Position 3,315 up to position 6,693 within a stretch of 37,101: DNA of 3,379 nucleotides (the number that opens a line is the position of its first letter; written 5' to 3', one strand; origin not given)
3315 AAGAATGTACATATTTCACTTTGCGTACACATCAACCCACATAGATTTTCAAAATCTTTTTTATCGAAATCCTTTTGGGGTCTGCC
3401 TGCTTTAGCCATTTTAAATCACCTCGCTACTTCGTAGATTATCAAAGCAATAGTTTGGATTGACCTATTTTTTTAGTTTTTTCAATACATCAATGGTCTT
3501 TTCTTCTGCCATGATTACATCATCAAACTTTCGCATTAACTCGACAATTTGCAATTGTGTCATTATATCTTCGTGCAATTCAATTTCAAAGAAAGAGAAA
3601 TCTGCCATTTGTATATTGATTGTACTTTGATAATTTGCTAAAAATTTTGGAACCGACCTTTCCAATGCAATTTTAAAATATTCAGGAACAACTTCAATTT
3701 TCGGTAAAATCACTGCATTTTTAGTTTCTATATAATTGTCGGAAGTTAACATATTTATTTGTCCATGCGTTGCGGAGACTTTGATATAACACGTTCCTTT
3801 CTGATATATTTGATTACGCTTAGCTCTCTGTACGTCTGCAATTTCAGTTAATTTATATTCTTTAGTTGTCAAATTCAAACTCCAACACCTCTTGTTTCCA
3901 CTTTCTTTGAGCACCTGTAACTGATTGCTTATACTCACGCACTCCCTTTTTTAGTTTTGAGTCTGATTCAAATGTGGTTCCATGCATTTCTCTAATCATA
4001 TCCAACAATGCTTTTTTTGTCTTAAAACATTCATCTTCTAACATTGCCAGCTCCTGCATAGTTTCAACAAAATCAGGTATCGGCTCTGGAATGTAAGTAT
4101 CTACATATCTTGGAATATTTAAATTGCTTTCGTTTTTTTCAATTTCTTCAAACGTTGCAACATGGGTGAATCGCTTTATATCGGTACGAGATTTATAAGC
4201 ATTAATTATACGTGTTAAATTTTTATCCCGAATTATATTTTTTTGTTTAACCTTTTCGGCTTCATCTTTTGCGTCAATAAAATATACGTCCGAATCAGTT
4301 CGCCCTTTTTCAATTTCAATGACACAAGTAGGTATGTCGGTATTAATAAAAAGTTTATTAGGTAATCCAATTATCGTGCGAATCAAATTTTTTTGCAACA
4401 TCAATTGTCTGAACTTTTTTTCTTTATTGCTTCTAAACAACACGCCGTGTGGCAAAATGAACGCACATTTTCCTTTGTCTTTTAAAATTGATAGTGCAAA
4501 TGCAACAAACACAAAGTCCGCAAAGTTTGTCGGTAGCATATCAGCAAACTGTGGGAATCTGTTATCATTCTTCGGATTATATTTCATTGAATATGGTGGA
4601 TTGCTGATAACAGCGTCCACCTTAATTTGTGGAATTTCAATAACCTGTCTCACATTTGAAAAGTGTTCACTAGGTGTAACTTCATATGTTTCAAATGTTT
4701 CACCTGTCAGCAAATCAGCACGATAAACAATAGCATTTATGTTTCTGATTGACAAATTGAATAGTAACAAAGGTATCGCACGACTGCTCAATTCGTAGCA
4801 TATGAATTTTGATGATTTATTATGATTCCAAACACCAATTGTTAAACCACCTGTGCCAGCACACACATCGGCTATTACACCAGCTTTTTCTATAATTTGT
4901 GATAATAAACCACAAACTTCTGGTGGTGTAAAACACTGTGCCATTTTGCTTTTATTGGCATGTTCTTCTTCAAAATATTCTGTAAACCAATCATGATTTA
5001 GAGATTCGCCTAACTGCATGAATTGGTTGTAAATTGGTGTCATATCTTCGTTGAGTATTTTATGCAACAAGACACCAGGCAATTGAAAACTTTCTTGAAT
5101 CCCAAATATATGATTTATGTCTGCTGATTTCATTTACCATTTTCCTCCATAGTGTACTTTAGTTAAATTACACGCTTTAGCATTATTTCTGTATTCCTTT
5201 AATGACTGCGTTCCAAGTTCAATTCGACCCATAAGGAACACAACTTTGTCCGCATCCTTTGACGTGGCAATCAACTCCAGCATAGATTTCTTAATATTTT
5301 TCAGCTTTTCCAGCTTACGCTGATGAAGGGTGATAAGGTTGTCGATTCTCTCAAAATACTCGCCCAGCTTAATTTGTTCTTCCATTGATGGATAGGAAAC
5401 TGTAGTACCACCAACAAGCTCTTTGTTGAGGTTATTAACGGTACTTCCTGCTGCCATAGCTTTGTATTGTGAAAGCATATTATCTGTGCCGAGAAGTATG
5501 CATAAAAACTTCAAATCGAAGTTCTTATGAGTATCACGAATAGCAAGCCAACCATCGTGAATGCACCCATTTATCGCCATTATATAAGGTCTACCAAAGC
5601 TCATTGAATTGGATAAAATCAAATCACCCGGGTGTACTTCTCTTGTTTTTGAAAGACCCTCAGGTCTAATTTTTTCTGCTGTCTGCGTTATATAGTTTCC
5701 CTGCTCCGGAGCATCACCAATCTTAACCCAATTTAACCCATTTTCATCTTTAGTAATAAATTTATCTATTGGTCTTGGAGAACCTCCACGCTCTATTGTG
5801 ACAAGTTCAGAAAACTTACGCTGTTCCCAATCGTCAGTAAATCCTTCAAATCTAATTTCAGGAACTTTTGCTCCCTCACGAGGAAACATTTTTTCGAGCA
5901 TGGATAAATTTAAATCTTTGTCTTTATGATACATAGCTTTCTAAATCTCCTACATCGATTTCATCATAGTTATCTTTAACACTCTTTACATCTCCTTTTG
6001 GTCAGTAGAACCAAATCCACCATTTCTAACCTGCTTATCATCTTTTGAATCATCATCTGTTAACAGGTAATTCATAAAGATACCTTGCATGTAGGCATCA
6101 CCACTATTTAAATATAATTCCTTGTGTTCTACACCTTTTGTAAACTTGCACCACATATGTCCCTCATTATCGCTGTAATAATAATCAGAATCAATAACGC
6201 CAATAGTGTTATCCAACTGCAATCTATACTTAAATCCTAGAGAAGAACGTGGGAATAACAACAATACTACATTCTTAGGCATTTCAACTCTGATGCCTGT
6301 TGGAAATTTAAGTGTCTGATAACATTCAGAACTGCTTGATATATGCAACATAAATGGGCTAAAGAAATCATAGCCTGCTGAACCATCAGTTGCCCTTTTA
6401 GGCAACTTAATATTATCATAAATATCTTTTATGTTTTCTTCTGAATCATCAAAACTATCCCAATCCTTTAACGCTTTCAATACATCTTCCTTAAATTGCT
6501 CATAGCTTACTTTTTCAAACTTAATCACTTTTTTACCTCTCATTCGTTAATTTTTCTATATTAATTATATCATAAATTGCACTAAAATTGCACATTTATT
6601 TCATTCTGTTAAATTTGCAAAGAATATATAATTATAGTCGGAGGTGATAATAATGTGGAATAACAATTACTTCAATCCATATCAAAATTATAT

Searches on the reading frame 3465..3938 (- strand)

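Call 10: search_protein_families(library=pfam, proteins=[window:3465-3938:-], max_evalue=0.01)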
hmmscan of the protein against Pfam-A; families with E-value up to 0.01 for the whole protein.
window:3465-3938:- (157 aa): 1 family
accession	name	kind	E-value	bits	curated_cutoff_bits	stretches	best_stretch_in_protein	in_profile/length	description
PF01420.25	Methylase_S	-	0.00045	20.9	22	1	11-153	27-167/168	Type I restriction modification DNA specificity domain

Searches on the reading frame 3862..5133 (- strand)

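Call 10: search_protein_families(library=pfam, proteins=[window:3862-5133:-], max_evalue=0.01)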
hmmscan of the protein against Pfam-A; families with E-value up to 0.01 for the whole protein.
window:3862-5133:- (423 aa): 4 families
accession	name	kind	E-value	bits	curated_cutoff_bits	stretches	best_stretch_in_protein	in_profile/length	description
PF02384.22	N6_Mtase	-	4e-62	210.8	20.4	1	52-346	11-305/311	N-6 DNA Methylase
PF07669.17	Eco57I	-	7.9e-11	42.8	25.3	1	156-260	63-169/171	Eco57I restriction-modification methylase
PF05175.20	MTS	-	4.3e-05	23.7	23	0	77-144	24-93/170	Methyltransferase small domain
PF02475.24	TRM5-TYW2_MTfase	-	0.0089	16.4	28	0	79-137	32-92/164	TRM5/TYW2 methyltransferase domain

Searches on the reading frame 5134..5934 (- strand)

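Call 10: search_protein_families(library=pfam, proteins=[window:5134-5934:-], max_evalue=0.01)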
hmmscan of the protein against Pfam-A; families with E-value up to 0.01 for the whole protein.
window:5134-5934:- (266 aa): 1 family
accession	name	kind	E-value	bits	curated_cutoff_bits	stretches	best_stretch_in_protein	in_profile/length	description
PF01420.25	Methylase_S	-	3.7e-10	40.7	22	1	34-212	2-167/168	Type I restriction modification DNA specificity domain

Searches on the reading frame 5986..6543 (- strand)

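Call 10: search_protein_families(library=pfam, proteins=[window:5986-6543:-], max_evalue=0.01)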
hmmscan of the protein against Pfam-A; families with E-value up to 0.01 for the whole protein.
window:5986-6543:- (185 aa): 1 family
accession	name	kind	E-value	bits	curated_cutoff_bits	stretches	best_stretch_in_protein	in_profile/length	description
PF00692.24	dUTPase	-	1.2e-09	38.5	22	1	44-180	2-128/129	dUTPase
